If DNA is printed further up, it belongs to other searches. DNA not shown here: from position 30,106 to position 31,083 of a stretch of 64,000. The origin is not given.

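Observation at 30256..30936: Free-standing HTH-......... homing endonuclease gene next to, but outside and antisense to, the intron-containing tRNA-fMet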

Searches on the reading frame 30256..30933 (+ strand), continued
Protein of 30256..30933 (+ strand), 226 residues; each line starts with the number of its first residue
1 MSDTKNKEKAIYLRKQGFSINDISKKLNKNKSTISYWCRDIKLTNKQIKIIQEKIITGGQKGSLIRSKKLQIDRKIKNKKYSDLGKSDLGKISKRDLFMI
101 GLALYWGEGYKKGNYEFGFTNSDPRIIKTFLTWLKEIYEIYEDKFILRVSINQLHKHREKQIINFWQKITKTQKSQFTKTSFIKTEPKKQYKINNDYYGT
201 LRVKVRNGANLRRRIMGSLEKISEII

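Call 28: search_protein_families(library=pfam, alignment_id=A1, max_evalue=1)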
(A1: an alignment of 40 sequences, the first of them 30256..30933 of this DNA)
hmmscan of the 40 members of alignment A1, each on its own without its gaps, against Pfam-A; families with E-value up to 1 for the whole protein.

A. member 1, window:30256-30933:+ (226 aa): 6 families
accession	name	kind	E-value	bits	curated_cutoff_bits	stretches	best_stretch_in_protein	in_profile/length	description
PF13936.12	HTH_38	-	0.0002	21.5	27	1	13-38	16-41/44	Helix-turn-helix domain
PF06056.18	Terminase_5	-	0.00021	21.6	20.3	1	7-39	3-35/58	Putative ATPase subunit of terminase (gpP-like)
PF13384.12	HTH_23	-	0.00038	20.6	24.6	1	6-37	6-37/50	Homeodomain-like domain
PF01381.28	HTH_3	-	0.0049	17.3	23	1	13-43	5-36/55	Helix-turn-helix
PF17762.8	HTH_ParB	-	0.023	15.3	22.6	1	14-71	17-74/102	ParB HTH domain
PF01022.26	HTH_5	-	0.097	13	22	1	13-36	11-34/47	Bacterial regulatory protein, arsR family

B. families by the number of members that match (of 40 scanned): 75 families (the first 25 are shown)
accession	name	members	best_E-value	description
PF13936.12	HTH_38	39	8.2e-09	Helix-turn-helix domain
PF13384.12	HTH_23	38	6.3e-07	Homeodomain-like domain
PF13518.12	HTH_28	31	5.4e-06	Helix-turn-helix domain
PF01381.28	HTH_3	27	5.7e-06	Helix-turn-helix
PF06056.18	Terminase_5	26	1.3e-05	Putative ATPase subunit of terminase (gpP-like)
PF02796.21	HTH_7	26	1.3e-05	Helix-turn-helix domain of resolvase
PF01022.26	HTH_5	19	0.0037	Bacterial regulatory protein, arsR family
PF00196.25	GerE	16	4.3e-05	Bacterial regulatory proteins, luxR family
PF12244.13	DUF3606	16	0.0027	Protein of unknown function (DUF3606)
PF01418.23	HTH_6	15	0.0077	Helix-turn-helix domain, rpiR family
PF25787.1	HTH_SB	12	5.2e-05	Sleeping Beauty transposase HTH domain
PF08281.18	Sigma70_r4_2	12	0.0008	Sigma-70, region 4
PF12728.13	HTH_17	12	0.0029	Helix-turn-helix domain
PF13551.12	HTH_29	11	0.00053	Winged helix-turn helix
PF07022.19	Phage_CI_repr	11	0.0041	Bacteriophage CI repressor helix-turn-helix domain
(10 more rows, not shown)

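Call 38: find_homologous_proteins(query=P0243, max_evalue=0.001)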
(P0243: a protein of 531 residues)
Query P0243 (531 aa): 1102 proteins with E <= 0.001 among 8000 candidates; the best 120 are listed.
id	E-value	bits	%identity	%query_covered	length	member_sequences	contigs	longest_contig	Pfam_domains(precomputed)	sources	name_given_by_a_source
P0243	0.0e+0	1195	100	100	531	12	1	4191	-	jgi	jgi:hypothetical protein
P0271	1.6e-229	781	67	99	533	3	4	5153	PF25787.2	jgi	jgi:hypothetical protein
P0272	2.9e-166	572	52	98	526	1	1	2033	PF13384.13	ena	-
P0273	1.0e-154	534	55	60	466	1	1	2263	-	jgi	jgi:hypothetical protein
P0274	1.0e-138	481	47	97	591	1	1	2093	PF13384.13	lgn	-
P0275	5.4e-137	476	50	95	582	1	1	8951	PF13518.13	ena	-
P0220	4.8e-135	469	49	96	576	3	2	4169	PF13384.13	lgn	-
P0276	8.7e-127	442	48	85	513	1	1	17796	-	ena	-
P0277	7.9e-117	409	43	95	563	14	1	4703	PF25787.2,PF13384.13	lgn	-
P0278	2.7e-116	407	58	50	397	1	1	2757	PF25787.2,PF13384.13,PF13936.13,PF13518.13,PF02796.22,PF00196.26,PF01381.29,PF04545.23,PF08281.19,PF06056.19,PF13560.13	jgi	jgi:transposase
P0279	3.3e-113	397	41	88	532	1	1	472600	PF08281.19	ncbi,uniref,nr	ncbi:hypothetical protein [Actinomadura parmotrematis]|uniref:Helix-turn-helix domain-containing pro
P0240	1.2e-105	372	42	89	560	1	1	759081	PF13384.13,PF13518.13,PF02796.22,PF01381.29,PF09339.17,PF08281.19,PF12728.14,PF12840.14,PF13412.13,PF00356.28,PF13936.13,PF13551.13,PF13542.13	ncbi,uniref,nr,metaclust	ncbi:helix-turn-helix domain-containing protein [Actinomadura atramentaria]|uniref:helix-turn-helix 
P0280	3.0e-103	364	51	49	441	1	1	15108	-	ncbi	ncbi:hypothetical protein GCM10027589_30060 [Actinocorallia lasiicapitis]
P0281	6.4e-102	360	41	91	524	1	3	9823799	PF13384.13,PF13518.13,PF06056.19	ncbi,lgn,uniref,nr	ncbi:hypothetical protein GCM10009678_36690 [Actinomadura kijaniata]|uniref:Uncharacterized protein 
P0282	4.5e-97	344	58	53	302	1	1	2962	PF13384.13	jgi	jgi:transcriptional regulator with XRE-family HTH domain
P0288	2.2e-94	335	58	52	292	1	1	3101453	PF13384.13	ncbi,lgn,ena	-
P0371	4.6e-89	318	59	49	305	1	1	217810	PF13384.13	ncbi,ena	-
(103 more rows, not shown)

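Call 39: find_encoding_contigs(protein=P0240, flank=5000, max_places=2)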
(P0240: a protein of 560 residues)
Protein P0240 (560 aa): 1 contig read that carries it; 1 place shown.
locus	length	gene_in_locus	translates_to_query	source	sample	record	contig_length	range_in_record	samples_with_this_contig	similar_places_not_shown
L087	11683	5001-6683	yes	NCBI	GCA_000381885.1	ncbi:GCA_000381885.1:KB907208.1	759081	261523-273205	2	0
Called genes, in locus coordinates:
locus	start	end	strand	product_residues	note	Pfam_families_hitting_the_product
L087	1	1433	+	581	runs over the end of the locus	PF00005:ABC_tran, PF03308:MeaB (faint), PF13191:AAA_16 (faint), PF13555:AAA_29 (faint), PF02463:SMC_N (faint), PF12848:ABC_tran_Xtn, PF00005:ABC_tran, PF16326:ABC_tran_CTD, +2 more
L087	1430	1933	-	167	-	PF01047:MarR, PF12802:MarR_2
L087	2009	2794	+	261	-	PF05175:MTS (weak), PF13489:Methyltransf_23, PF08241:Methyltransf_11, PF08242:Methyltransf_12, PF13649:Methyltransf_25, PF13847:Methyltransf_31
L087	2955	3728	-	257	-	PF00440:TetR_N, PF19344:TetR_C_32, PF21943:TetR_C_46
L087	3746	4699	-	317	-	PF00487:FA_desaturase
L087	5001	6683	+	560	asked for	PF01381:HTH_3 (faint), PF02796:HTH_7 (faint), PF13542:HTH_Tnp_ISL3 (faint), PF13551:HTH_29 (faint), PF13936:HTH_38 (faint), PF00356:LacI (faint), PF13384:HTH_23, PF13518:HTH_28 (weak), +5 more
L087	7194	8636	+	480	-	PF00483:NTP_transferase, PF01128:IspD, PF12804:NTP_transf_3, PF25087:GMPPB_C (faint), PF00132:Hexapep (weak)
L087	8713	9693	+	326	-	PF13793:Pribosyltran_N, PF00156:Pribosyltran, PF14572:Pribosyl_synth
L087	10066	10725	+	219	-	PF01386:Ribosomal_L25p, PF14693:Ribosomal_TL5_C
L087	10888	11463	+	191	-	PF01195:Pept_tRNA_hydro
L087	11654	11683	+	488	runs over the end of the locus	PF13727:CoA_binding_3, PF02397:Bac_transf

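Call 40: find_encoding_contigs(protein=P0288, flank=5000, max_places=2)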
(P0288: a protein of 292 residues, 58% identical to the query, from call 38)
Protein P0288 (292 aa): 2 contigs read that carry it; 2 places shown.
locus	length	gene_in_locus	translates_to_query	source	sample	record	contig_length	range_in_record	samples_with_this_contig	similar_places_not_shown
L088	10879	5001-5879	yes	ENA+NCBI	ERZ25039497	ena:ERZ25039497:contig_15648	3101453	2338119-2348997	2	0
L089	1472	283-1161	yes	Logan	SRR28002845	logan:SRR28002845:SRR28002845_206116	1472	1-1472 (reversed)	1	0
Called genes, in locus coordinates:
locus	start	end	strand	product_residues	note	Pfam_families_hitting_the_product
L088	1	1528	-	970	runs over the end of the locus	PF00486:Trans_reg_C, PF03704:BTAD, PF07719:TPR_2 (faint), PF13432:TPR_16 (faint), PF13374:TPR_10 (faint), PF00931:NB-ARC (weak), PF13424:TPR_12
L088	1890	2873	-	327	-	PF13793:Pribosyltran_N, PF00156:Pribosyltran, PF14572:Pribosyl_synth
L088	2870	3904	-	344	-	PF00483:NTP_transferase, PF01128:IspD, PF12804:NTP_transf_3, PF25087:GMPPB_C (weak), PF00132:Hexapep (faint)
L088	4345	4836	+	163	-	PF01810:LysE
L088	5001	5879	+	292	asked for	PF13384:HTH_23 (faint)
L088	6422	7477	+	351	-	PF00487:FA_desaturase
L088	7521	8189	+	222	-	-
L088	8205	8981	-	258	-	PF13489:Methyltransf_23, PF05175:MTS, PF13649:Methyltransf_25, PF13847:Methyltransf_31, PF08241:Methyltransf_11, PF08242:Methyltransf_12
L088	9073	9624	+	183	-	PF01047:MarR, PF12802:MarR_2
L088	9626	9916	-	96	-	-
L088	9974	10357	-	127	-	-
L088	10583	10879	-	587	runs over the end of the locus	PF03308:MeaB (faint), PF00005:ABC_tran, PF01926:MMR_HSR1 (faint), PF02463:SMC_N (faint), PF13191:AAA_16 (faint), PF12848:ABC_tran_Xtn, PF00005:ABC_tran, PF16326:ABC_tran_CTD (weak), +5 more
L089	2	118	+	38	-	?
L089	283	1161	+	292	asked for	PF13384:HTH_23 (faint)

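Call 41: find_encoding_contigs(protein=P0371, flank=5000, max_places=2)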
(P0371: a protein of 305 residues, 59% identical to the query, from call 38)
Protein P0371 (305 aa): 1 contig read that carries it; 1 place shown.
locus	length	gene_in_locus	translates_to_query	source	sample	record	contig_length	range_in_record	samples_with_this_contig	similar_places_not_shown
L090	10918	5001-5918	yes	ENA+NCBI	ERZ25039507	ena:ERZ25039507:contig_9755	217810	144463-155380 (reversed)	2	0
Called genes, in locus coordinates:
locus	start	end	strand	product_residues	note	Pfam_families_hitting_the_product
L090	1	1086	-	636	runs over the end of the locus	PF00931:NB-ARC, PF13374:TPR_10 (faint), PF00515:TPR_1 (faint), PF07719:TPR_2 (faint), PF13176:TPR_7 (faint), PF13181:TPR_8 (faint), PF13424:TPR_12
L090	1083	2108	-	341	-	PF00486:Trans_reg_C, PF03704:BTAD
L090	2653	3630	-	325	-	PF13793:Pribosyltran_N, PF00156:Pribosyltran, PF14572:Pribosyl_synth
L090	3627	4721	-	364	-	PF00483:NTP_transferase, PF01128:IspD, PF12804:NTP_transf_3, PF00132:Hexapep (faint), PF25087:GMPPB_C (faint)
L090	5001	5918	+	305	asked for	PF13384:HTH_23 (faint)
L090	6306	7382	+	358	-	PF00487:FA_desaturase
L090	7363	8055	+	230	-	PF00440:TetR_N, PF19344:TetR_C_32 (weak), PF21943:TetR_C_46 (weak)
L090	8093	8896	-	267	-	PF13489:Methyltransf_23, PF05175:MTS (weak), PF08241:Methyltransf_11, PF08242:Methyltransf_12, PF13649:Methyltransf_25, PF13847:Methyltransf_31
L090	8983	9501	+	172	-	PF01047:MarR, PF12802:MarR_2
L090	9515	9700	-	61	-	PF16326:ABC_tran_CTD (weak)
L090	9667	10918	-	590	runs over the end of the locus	PF02463:SMC_N (faint), PF00005:ABC_tran, PF01926:MMR_HSR1 (faint), PF13401:AAA_22 (faint), PF13476:AAA_23 (faint), PF12848:ABC_tran_Xtn (weak), PF00005:ABC_tran, PF13304:AAA_21 (weak), +1 more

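Call 55: predict_structure(alignment_id=A2)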
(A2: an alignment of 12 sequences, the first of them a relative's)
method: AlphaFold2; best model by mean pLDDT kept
length: 531 residues; sequences in the alignment: 12
mean_pLDDT: 81.7   pTM: 0.64
mean pLDDT of the five models: 81.7, 81.1, 79.9, 79.2, 78.1
residues with pLDDT >= 90: 220; 70-90: 207; 50-70: 60; < 50: 44
segments of 3 or more residues with pLDDT < 50: 49-55, 160-164, 278-296, 342-346, 490-492
pLDDT, mean of each block of 10 residues (from residue 1): 80 87 84 85 70 59 89 84 83 84 71 81 90 93 96 78 66 93 95 95 91 94 95 73 77 92 93 72 36 48 85 83 85 77 51 78 89 92 92 95 80 73 90 93 93 85 91 91 57 68 92 93 67 41
secondary structure, 60 per line:
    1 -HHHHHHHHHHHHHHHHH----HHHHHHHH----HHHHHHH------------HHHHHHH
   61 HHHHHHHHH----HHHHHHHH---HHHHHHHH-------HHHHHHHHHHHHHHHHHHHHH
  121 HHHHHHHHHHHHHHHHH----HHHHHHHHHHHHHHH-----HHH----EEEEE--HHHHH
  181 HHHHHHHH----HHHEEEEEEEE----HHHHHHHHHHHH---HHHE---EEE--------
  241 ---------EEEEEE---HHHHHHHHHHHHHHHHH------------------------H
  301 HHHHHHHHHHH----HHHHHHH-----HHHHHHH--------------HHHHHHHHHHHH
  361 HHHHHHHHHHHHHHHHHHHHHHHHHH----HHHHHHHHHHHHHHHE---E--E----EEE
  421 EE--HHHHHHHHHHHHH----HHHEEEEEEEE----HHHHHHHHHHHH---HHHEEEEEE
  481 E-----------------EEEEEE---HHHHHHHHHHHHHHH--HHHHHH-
elements in order: H2-18 H23-30 H35-41 H54-69 H74-81 H85-92 H100-137 H142-156 E169-173 H176-188 E196-203 H208-219 E230-232 E250-255 H259-275 H300-311 H316-322 H328-334 H349-386 H391-405 E418-422 H425-437 E445-452 H457-468 E475-481 E499-504 H508-522 H525-530

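Call 59: fold_search(model_id=the predicted structure, library=pdb)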
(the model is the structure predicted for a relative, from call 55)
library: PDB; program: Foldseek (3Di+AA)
matches with E <= 10: 314; with E <= 0.001: 0
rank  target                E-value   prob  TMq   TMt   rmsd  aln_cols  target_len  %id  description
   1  6iki_B                3.5e-02  0.98  0.14  0.42   7.3       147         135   17  Crystal structure of YfiB(W55L) (released 2019-03-13)
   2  6iki_A                7.7e-02  0.97  0.14  0.42   6.4       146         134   15  Crystal structure of YfiB(W55L) (released 2019-03-13)
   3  6ikj_A                8.5e-02  0.96  0.14  0.42   6.2       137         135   15  Crystal structure of YfiB(F48S) (released 2019-03-13)
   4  5eaz_A                1.2e-01  0.89  0.14  0.39   7.6       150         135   15  crystal form I of YfiB belonging to space groups P21 (released 2016-05-18)
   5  3s0h_C                2.5e-01  0.44  0.11  0.25   9.3       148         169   11  The crystal structure of the periplasmic domain of Helicobacter pylori MotB (residues 90-256). (released 2012-03-14)
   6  4zhv_A                2.9e-01  0.89  0.13  0.37   5.9       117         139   16  Crystal structure of a bacterial signalling protein (released 2016-04-27)
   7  4zhv_B                2.9e-01  0.80  0.12  0.35   7.2       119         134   13  Crystal structure of a bacterial signalling protein (released 2016-04-27)
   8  3s0h_A                3.2e-01  0.63  0.12  0.31   9.0       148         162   12  The crystal structure of the periplasmic domain of Helicobacter pylori MotB (residues 90-256). (released 2012-03-14)
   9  6jfw_A                3.7e-01  0.66  0.13  0.38   8.0       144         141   10  Crystal structure of PA0833 periplasmic domain from Pseudomonas aeruginosa reveals an unexpected enlarged peptidoglyca (released 2019-03-20)
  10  7mud_AL               3.7e-01  0.57  0.14  0.32   7.0       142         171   10  Legionella pneumophila Dot/Icm T4SS OMC (released 2021-10-06)
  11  7muc_AL               4.8e-01  0.54  0.12  0.30   6.7       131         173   10  Legionella pneumophila Dot/Icm T4SS C1 Reconstruction (released 2021-10-06)
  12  9ngu_Ah               5.0e-01  0.47  0.14  0.30  10.8       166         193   10  In situ cryo-EM structure of outer membrane cap (OMC) of the Legionella Dot/Icm T4SS machine (released 2025-09-17)
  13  9rle_P                5.8e-01  0.30  0.10  0.25  12.0       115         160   15  LolCDE complex with Pal lipoprotein (released 2026-01-21)
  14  5m38_C                6.0e-01  0.57  0.11  0.37   6.3       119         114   12  Structure of the TagL peptidoglycan binding domain from EAEC T6SS (released 2018-02-21)
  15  6u83                  6.0e-01  0.44  0.12  0.30   6.9       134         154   13  OmpA-like domain of FopA1 from Francisella tularensis subsp. tularensis SCHU S4 (released 2019-09-18)
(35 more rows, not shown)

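Call 68: find_related_loci(query=A1, collection=viral_contigs, flank=4000)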
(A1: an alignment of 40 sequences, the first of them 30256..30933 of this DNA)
Query A1 (226 aa) in viral_contigs; peptide patterns used: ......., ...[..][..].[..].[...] (x = any residue, [..] = any of these).
8 stretches matched a pattern, but none encodes a relative of the query by tblastn (E <= 1e-3).

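Call 69: fold_search(model_id=the predicted structure, library=viral)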
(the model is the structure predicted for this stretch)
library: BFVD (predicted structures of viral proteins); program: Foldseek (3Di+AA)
matches with E <= 10: 457; with E <= 0.001: 0
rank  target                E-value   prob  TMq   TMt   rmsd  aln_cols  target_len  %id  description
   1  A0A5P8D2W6            1.4e-01  0.18  0.16  0.13   7.5       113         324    6  (no name in the UniProt tables at hand)
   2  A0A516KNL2            2.3e-01  1.00  0.28  0.19   2.0        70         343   24  (no name in the UniProt tables at hand)
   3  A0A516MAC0            2.3e-01  0.72  0.21  0.30   9.9       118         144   14  (no name in the UniProt tables at hand)
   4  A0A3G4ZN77            2.6e-01  0.20  0.19  0.19  15.8       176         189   14  Uncharacterized protein [Terrestrivirus sp.]
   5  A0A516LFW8            2.9e-01  0.38  0.16  0.28  13.8       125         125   18  (no name in the UniProt tables at hand)
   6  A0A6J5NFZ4            3.1e-01  0.60  0.19  0.26  17.6       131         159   18  HTH_XRE domain containing protein [uncultured Caudovirales phage]
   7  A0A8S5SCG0            3.1e-01  0.47  0.21  0.21  14.8       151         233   14  Terminase small subunit [Siphoviridae sp. ctzWr28]
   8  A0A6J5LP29            3.5e-01  0.75  0.20  0.24  13.0       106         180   19  Uncharacterized protein [uncultured Caudovirales phage]
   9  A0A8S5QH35            3.7e-01  0.25  0.17  0.17  21.3       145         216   15  DDE transposase family protein [Myoviridae sp. ctxym25]
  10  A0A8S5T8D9            3.7e-01  0.15  0.17  0.23  16.4       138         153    9  Uncharacterized protein [Podoviridae sp. ctU557]
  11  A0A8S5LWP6            4.4e-01  0.41  0.21  0.35   8.2       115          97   20  Tc3 transposase [Siphoviridae sp. ctabX13]
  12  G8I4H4                4.7e-01  0.23  0.19  0.15  13.1       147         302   10  Uncharacterized protein [Mycobacterium phage DS6A]
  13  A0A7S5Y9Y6            5.0e-01  0.92  0.19  0.47   4.6        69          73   26  Uncharacterized protein [Pelagibacter phage Eyrgjafa EXVC018P]
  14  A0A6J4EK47            5.0e-01  0.20  0.20  0.29  13.2       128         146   11  (no name in the UniProt tables at hand)
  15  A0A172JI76            5.3e-01  0.35  0.20  0.36  12.3        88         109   16  Uncharacterized protein [Bacillus phage AR9]
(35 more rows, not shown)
